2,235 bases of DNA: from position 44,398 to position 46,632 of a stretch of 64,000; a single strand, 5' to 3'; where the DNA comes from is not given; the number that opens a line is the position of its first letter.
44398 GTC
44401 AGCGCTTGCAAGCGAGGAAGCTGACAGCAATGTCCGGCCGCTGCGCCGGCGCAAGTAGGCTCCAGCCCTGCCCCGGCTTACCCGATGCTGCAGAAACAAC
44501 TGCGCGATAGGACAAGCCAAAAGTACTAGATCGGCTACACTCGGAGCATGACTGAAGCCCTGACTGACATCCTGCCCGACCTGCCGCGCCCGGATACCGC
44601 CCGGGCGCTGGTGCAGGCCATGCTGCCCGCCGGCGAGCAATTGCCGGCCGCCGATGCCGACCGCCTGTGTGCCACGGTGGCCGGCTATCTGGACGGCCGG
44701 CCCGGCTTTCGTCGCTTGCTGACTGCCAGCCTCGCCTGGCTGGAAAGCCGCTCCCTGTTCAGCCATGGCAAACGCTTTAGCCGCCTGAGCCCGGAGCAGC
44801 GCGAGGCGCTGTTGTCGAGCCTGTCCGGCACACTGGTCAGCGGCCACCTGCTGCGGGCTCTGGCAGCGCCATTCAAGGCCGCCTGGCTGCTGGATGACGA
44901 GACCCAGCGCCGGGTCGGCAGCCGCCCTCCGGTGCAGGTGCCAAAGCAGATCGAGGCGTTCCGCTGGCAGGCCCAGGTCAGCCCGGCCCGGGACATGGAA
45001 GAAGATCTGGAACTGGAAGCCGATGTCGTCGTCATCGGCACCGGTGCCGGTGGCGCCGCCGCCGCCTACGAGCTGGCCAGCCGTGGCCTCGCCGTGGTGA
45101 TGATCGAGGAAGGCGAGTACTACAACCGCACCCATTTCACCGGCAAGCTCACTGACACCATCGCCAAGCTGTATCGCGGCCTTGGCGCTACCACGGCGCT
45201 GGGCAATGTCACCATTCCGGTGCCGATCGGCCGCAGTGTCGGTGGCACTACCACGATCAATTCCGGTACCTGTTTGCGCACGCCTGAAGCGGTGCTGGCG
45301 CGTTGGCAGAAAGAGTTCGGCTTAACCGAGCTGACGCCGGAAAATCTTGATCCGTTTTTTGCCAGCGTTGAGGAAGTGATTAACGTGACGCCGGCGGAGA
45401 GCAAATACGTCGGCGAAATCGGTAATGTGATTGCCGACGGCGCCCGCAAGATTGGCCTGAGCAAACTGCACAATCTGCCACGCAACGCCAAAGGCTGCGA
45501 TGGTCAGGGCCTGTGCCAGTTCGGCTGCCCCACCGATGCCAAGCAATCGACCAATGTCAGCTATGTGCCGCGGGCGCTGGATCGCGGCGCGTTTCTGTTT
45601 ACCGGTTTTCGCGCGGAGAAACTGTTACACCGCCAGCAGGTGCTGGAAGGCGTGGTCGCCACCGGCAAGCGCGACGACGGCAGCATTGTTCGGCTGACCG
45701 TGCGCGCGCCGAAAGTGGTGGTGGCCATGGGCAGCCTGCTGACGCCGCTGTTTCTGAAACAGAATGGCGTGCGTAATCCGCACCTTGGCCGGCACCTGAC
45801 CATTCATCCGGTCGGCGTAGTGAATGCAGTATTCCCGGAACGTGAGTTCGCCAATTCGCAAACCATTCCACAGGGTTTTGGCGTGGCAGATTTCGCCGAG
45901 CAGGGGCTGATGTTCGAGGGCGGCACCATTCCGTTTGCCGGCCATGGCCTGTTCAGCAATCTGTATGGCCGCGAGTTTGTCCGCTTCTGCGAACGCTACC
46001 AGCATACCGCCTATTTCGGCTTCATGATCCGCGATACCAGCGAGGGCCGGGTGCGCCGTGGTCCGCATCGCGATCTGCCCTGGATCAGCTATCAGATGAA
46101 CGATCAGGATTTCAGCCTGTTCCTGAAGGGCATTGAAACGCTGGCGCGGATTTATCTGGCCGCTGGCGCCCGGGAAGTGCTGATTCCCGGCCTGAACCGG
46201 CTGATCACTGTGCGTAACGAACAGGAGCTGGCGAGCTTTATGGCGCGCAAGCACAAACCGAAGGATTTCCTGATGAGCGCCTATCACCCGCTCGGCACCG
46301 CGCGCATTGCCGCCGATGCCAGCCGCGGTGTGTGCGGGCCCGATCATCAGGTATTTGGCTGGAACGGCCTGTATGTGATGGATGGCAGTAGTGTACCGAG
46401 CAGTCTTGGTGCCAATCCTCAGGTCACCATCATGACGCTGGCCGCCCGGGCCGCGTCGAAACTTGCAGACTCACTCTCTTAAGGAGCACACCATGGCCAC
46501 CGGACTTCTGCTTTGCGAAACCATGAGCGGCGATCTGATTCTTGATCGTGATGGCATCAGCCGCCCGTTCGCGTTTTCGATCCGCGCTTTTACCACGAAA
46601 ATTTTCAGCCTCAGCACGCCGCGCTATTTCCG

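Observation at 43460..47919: Tightly coupled four-gene operon: Acr1-like acyl-CoA reductase, extended GMC flavoprotein and two uncharacterised proteins, under a divergent AraC regulator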

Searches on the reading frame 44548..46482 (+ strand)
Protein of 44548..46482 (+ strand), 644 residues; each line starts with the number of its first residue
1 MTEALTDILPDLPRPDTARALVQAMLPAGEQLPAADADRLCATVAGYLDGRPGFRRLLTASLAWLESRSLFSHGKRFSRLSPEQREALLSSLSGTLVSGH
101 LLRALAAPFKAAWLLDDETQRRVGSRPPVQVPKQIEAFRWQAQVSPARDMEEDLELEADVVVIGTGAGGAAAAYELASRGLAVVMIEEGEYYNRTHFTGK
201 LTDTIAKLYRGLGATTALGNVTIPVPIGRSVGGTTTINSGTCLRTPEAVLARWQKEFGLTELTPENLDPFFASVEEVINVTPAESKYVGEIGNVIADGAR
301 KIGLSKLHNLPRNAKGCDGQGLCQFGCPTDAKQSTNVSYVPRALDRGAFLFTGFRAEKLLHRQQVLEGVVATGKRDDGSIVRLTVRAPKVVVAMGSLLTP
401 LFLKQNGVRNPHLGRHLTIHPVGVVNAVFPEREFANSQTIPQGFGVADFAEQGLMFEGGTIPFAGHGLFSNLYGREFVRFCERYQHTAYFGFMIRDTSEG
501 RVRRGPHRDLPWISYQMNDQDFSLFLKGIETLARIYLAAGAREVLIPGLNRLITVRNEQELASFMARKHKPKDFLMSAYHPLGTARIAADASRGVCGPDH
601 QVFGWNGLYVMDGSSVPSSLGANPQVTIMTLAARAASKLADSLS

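Call 3: search_protein_families(library=pfam, proteins=[window:44548-46482:+], max_evalue=0.01)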
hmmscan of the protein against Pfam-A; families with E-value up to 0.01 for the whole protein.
window:44548-46482:+ (644 aa): 12 families
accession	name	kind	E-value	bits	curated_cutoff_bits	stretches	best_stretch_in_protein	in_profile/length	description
PF00732.25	GMC_oxred_N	-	4.4e-45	154.6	23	1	206-422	2-218/218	GMC oxidoreductase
PF05199.19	GMC_oxred_C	-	2.1e-19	70.9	24.6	1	497-632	2-139/139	GMC oxidoreductase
PF00890.30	FAD_binding_2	-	6.2e-08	32.7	20.4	1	159-192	1-34/414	FAD binding domain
PF01266.30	DAO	-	1.2e-07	32.1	27.9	1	159-191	1-34/353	FAD dependent oxidoreductase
PF13618.11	Gluconate_2-dh3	-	1.6e-06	29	23.4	1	17-94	6-84/135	Gluconate 2-dehydrogenase subunit 3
PF07992.20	Pyr_redox_2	-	1.7e-05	24.8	26.1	1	159-194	2-38/291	Pyridine nucleotide-disulphide oxidoreductase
PF01946.23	Thi4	-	7e-05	22.6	26.2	1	156-188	16-49/235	Thi4 family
PF13450.12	NAD_binding_8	-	0.00031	21.4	21.9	1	162-190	1-29/68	NAD(P)-binding Rossmann-like domain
PF12831.13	FAD_oxidored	-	0.00056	19.8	27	1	159-189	1-31/416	FAD dependent oxidoreductase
PF01134.28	GIDA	-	0.00066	19.3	22.1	1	159-199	1-29/391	Glucose inhibited division protein A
PF01494.25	FAD_binding_3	-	0.0011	18.7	22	1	157-191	1-35/349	FAD binding domain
PF03486.20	HI0933_like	-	0.0032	17.4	50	1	159-192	2-35/244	HI0933-like protein Rossmann domain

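Call 4: search_protein_families(library=ncbifam, proteins=[window:44548-46482:+], max_evalue=0.01)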
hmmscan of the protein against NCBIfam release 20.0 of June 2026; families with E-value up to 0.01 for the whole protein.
window:44548-46482:+ (644 aa): 65 families (the best 25 are shown)
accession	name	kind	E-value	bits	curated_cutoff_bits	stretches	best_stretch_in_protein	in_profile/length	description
NF058674.1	CholsOxChoxAB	equivalog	5e-18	64.9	850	2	579-639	472-532/535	cholesterol oxidase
NF002550.0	PRK02106.1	subfamily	9.3e-17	60.7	605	2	157-421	5-285/563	choline dehydrogenase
TIGR04542.1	GMC_mycofac_2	equivalog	5.4e-13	48.8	400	2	159-407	1-236/425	mycofactocin system GMC family oxidoreductase MftG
TIGR03970.1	mycofact_MftG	equivalog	6.9e-12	45.1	387.45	2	574-637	420-484/487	mycofactocin dehydrogenase MftG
TIGR01810.1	betA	equivalog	3.2e-11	42.6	732.1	2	159-421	1-278/532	choline dehydrogenase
NF038210.1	GMC_mycofac_3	equivalog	1.2e-08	34.3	300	1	160-257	1-96/418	mycofactocin system GMC family oxidoreductase MftG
TIGR02462.1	pyranose_ox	equivalog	1.8e-08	33.7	544.9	1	578-642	482-546/548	pyranose oxidase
NF008425.0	PRK11259.1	equivalog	5.7e-07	28.8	257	1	157-188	4-35/377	N-methyl-L-tryptophan oxidase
TIGR02032.1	GG-red-SF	subfamily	2.6e-06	27.4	158.8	1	159-193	2-36/297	geranylgeranyl reductase family protein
NF005511.0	PRK07121.1-4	equivalog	6.8e-06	24.8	466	1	148-188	11-51/553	FAD-binding protein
NF053717.1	VnlPnlRedVprA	equivalog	1e-05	24.6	600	1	158-190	7-39/481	vinyl phenol reductase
NF004789.0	PRK06134.1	subfamily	2e-05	23.3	747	1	150-189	5-44/581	FAD-dependent oxidoreductase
NF005510.0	PRK07121.1-3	subfamily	2.6e-05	23.2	481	1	153-189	18-54/492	FAD-binding protein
NF004780.0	PRK06126.1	subfamily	3.1e-05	22.4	445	1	155-239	6-90/552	hypothetical protein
TIGR00292.1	TIGR00292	equivalog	4e-05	23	148.3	1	156-188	20-52/254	sulfide-dependent adenosine diphosphate thiazole synthase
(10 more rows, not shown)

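Call 12: search_solved_structures(query=window:44548-46482:+, max_evalue=0.001)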
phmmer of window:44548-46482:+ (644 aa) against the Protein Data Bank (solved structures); distinct sequences matched with E-value up to 0.001: 72 (the best 60 are shown).
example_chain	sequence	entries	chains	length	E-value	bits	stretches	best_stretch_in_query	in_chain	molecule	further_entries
3ljp_A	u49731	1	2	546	4e-15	58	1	155-638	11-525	Choline oxidase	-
2jbv_A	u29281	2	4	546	1.2e-14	56.4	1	155-638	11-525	CHOLINE OXIDASE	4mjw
3nne_A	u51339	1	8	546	3.6e-14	54.9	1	155-638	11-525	Choline oxidase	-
9ugm_A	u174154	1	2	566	6.3e-13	50.8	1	158-638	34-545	FAD containing choline oxidase mutant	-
8qve_A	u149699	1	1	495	2.3e-10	42.3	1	568-640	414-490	Pyranose oxidase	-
7dve_A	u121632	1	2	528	7.9e-10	40.6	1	577-643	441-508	6'''-hydroxyparomomycin C oxidase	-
7vkd_A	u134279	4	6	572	1.5e-09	39.7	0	159-282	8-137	GMC oxidoreductase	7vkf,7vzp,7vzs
4ynt_A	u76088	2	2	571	1.5e-09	39.6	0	159-282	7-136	Glucose oxidase, putative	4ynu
1b4v_A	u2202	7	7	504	6.1e-09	37.6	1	578-638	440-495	PROTEIN (CHOLESTEROL OXIDASE) | CHOLESTEROL OXIDASE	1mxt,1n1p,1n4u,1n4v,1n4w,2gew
1b8s_A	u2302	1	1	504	6.1e-09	37.6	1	578-638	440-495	PROTEIN (CHOLESTEROL OXIDASE)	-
4rek_A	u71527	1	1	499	6.2e-09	37.6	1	578-638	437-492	Cholesterol oxidase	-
3cnj_A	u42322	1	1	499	6.2e-09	37.6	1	578-638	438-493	Cholesterol oxidase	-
4u2l_A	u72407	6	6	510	6.3e-09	37.6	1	578-638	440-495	Cholesterol oxidase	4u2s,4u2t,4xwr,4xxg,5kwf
1cbo_A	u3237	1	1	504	2.6e-08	35.5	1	600-638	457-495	PROTEIN (CHOLESTEROL OXIDASE)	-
3b3r_A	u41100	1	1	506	2.9e-08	35.4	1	600-638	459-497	Cholesterol oxidase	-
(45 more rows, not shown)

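Call 19: find_homologous_proteins(query=window:44548-46482:+, max_evalue=1e-10)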
Query window:44548-46482:+ (644 aa): 2790 proteins with E <= 1e-10 among 8000 candidates; the best 120 are listed.
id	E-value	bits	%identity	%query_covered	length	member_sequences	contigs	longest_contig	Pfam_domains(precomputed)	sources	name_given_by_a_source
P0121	0.0e+0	1441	98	100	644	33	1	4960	PF01266.31,PF00890.31,PF13618.12,PF07992.21,PF05199.20,PF00732.26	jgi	jgi:choline dehydrogenase-like flavoprotein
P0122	0.0e+0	1414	96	100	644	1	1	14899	PF01266.31,PF00890.31,PF13618.12,PF07992.21,PF05199.20,PF00732.26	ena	-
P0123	0.0e+0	1382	93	100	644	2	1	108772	PF01266.31,PF00890.31,PF13618.12,PF07992.21,PF05199.20,PF00732.26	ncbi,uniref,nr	ncbi:GMC family oxidoreductase N-terminal domain-containing protein [Alcanivorax sp. 1008]|uniref:GM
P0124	0.0e+0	1378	93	100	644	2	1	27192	PF01266.31,PF00890.31,PF13618.12,PF07992.21,PF05199.20,PF00732.26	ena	-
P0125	0.0e+0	1317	89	100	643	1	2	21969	PF01266.31,PF00890.31,PF07992.21,PF05199.20,PF00732.26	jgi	jgi:choline dehydrogenase-like flavoprotein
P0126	0.0e+0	1252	84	100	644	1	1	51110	PF01266.31,PF00890.31,PF13618.12,PF07992.21,PF05199.20,PF00732.26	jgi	jgi:choline dehydrogenase-like flavoprotein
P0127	0.0e+0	1236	85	98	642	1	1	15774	PF01266.31,PF00890.31,PF07992.21,PF05199.20,PF00732.26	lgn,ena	-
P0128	0.0e+0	1172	79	100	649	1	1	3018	PF01266.31,PF00890.31,PF07992.21,PF05199.20,PF00732.26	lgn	-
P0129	0.0e+0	1153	79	96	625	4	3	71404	PF01946.24,PF01266.31,PF00890.31,PF07992.21,PF05199.20,PF00732.26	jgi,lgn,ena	-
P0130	0.0e+0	1152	78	100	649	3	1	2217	PF01946.24,PF01266.31,PF00890.31,PF07992.21,PF05199.20,PF00732.26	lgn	-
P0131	0.0e+0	1120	77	97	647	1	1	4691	PF01266.31,PF00890.31,PF07992.21,PF05199.20,PF00732.26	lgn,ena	-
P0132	0.0e+0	1087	73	96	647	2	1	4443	PF01266.31,PF00890.31,PF13618.12,PF05199.20,PF00732.26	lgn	-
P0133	0.0e+0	1060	72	98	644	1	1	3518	PF01946.24,PF01266.31,PF00890.31,PF13618.12,PF05199.20,PF00732.26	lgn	-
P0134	0.0e+0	1056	73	95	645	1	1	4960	PF01266.31,PF00890.31,PF07992.21,PF05199.20,PF00732.26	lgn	-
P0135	0.0e+0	1055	72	97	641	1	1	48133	PF01266.31,PF13450.13,PF00890.31,PF05199.20,PF00732.26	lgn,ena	-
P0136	0.0e+0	1041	70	98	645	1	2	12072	PF01946.24,PF01266.31,PF00890.31,PF13618.12,PF05199.20,PF00732.26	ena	-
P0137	0.0e+0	1028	69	100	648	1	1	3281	PF01266.31,PF00890.31,PF13618.12,PF05199.20,PF00732.26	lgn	-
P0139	0.0e+0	1024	70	97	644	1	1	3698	PF01266.31,PF00890.31,PF13618.12,PF05199.20,PF00732.26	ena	-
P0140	4.2e-286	968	67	98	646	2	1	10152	PF01266.31,PF00890.31,PF13618.12,PF05199.20,PF00732.26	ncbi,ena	-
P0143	1.1e-281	953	66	96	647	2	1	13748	PF01946.24,PF01266.31,PF00890.31,PF13618.12,PF07992.21,PF05199.20,PF00732.26,PF01134.29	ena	-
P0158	5.7e-267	905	63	98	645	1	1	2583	PF01266.31,PF00890.31,PF13618.12,PF05199.20,PF00732.26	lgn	-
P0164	2.6e-260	883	63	95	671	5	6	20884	PF01266.31,PF00890.31,PF13618.12,PF05199.20,PF00732.26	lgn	-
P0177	5.2e-253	859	60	98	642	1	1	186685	PF01266.31,PF00890.31,PF05199.20,PF00732.26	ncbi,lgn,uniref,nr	ncbi:MAG: GMC family oxidoreductase [Fluviicoccus sp.]|uniref:GMC family oxidoreductase n=1 Tax=Fluv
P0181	1.2e-252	858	62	97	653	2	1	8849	PF01946.24,PF01266.31,PF13450.13,PF00890.31,PF13618.12,PF05199.20,PF00732.26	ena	-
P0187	1.8e-251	854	62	97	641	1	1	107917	PF01266.31,PF00890.31,PF05199.20,PF00732.26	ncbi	ncbi:MAG: FAD-dependent oxidoreductase [Pseudomonadota bacterium]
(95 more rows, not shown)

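Call 38: find_encoding_contigs(protein=P0177, flank=9000, max_places=1)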
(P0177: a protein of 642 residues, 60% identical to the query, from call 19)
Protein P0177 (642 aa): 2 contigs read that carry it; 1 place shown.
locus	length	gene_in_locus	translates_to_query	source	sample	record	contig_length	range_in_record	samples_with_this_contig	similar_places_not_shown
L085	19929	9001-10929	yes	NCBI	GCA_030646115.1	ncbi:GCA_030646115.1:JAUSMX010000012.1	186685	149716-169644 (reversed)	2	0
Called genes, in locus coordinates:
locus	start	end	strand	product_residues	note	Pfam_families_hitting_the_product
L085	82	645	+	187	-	PF13505:OMP_b-brl, PF01389:OmpA_membrane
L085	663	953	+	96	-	-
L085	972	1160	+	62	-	PF18919:DUF5670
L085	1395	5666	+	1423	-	PF13205:Big_5, PF19078:Big_12 (faint), PF13205:Big_5, PF11999:Ice_binding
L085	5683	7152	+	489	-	PF13505:OMP_b-brl, PF01389:OmpA_membrane, PF00691:OmpA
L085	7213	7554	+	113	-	-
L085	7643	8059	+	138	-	-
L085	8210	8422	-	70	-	PF05532:CsbD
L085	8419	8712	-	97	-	-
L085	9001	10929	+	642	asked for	PF00890:FAD_binding_2 (weak), PF01266:DAO (faint), PF00732:GMC_oxred_N, PF05199:GMC_oxred_C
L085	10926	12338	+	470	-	-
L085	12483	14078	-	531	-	PF00034:Cytochrom_C (faint), PF13442:Cytochrome_CBB3, PF21783:YNCE (faint), PF23414:Beta-prop_EML_2 (faint), PF25174:Beta-prop_THOC3 (faint), PF02239:Cytochrom_D1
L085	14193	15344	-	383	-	PF04055:Radical_SAM, PF13353:Fer4_12 (weak)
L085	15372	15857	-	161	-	PF13404:HTH_AsnC-type (weak), PF22451:NirdL-like_HTH, PF17805:AsnC_trans_reg2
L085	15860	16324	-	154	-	PF13404:HTH_AsnC-type (weak), PF22451:NirdL-like_HTH, PF17805:AsnC_trans_reg2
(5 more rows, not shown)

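Call 39: find_encoding_contigs(protein=P0187, flank=9000, max_places=1)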
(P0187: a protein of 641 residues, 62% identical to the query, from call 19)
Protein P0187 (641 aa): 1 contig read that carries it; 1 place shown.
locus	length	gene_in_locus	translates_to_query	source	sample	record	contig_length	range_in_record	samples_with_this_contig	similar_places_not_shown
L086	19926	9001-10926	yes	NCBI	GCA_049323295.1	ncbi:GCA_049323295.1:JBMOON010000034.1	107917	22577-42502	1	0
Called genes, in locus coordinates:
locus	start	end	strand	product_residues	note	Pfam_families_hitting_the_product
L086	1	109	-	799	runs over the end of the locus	PF04879:Molybdop_Fe4S4, PF00384:Molybdopterin, PF01568:Molydop_binding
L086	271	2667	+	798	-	PF07696:7TMR-DISMED2, PF07695:7TMR-DISM_7TM, PF00512:HisKA, PF02518:HATPase_c, PF00072:Response_reg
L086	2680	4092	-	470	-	PF05762:VWA_CoxE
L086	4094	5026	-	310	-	PF00004:AAA, PF07724:AAA_2 (weak), PF07726:AAA_3 (faint), PF07728:AAA_5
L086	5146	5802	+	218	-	PF00702:Hydrolase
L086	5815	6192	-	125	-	PF03992:ABM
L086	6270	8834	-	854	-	PF01804:Penicil_amidase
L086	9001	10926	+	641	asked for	PF00890:FAD_binding_2 (weak), PF01266:DAO, PF00732:GMC_oxred_N, PF05199:GMC_oxred_C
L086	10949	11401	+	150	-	-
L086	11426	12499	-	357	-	PF00072:Response_reg, PF01339:CheB_methylest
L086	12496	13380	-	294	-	PF03705:CheR_N, PF01739:CheR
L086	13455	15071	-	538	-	PF02203:TarH, PF12729:4HB_MCP_1, PF00672:HAMP, PF00015:MCPsignal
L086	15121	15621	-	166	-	PF03975:CheD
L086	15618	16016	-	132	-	PF00072:Response_reg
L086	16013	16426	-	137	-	PF01584:CheW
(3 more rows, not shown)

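Call 46: search_solved_structures(query=A3, max_evalue=1e-8, show_alignments=0)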
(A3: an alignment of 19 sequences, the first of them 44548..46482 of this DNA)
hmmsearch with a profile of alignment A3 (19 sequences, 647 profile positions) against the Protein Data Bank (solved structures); distinct sequences matched with E-value up to 1e-8: 86 (the best 60 are shown).
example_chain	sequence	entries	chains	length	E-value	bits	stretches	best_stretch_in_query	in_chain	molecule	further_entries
3ljp_A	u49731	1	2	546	1e-26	96.9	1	153-642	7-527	Choline oxidase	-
2jbv_A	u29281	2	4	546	1.2e-25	93.4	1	153-642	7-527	CHOLINE OXIDASE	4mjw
3nne_A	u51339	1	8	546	4.3e-25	91.5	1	153-642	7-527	Choline oxidase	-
9ugm_A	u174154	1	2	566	2.7e-24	88.9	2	153-418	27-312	FAD containing choline oxidase mutant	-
6a2u_B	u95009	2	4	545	5.2e-22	81.3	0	155-196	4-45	Glucose dehydrogenase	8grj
8hdd_A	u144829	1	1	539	7.6e-22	80.8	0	155-196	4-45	Glucose dehydrogenase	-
8qve_A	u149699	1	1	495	8.4e-22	80.7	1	562-643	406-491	Pyranose oxidase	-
7dve_A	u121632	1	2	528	5e-21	78.1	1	581-646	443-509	6'''-hydroxyparomomycin C oxidase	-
9fl2_A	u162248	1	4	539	8.2e-21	77.4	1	579-642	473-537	pyranose oxidase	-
1b8s_A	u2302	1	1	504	8.6e-21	77.3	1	580-643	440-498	PROTEIN (CHOLESTEROL OXIDASE)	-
4rek_A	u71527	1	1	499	8.8e-21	77.3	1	580-643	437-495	Cholesterol oxidase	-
3cnj_A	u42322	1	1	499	8.9e-21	77.3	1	580-643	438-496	Cholesterol oxidase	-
1b4v_A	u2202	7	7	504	9e-21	77.3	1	580-643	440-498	PROTEIN (CHOLESTEROL OXIDASE) | CHOLESTEROL OXIDASE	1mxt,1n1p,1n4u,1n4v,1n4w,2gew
4u2l_A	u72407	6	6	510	9.7e-21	77.1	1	580-643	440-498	Cholesterol oxidase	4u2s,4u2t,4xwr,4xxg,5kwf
8rpf_A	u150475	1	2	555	4e-20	75.1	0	160-279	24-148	alcohol oxidase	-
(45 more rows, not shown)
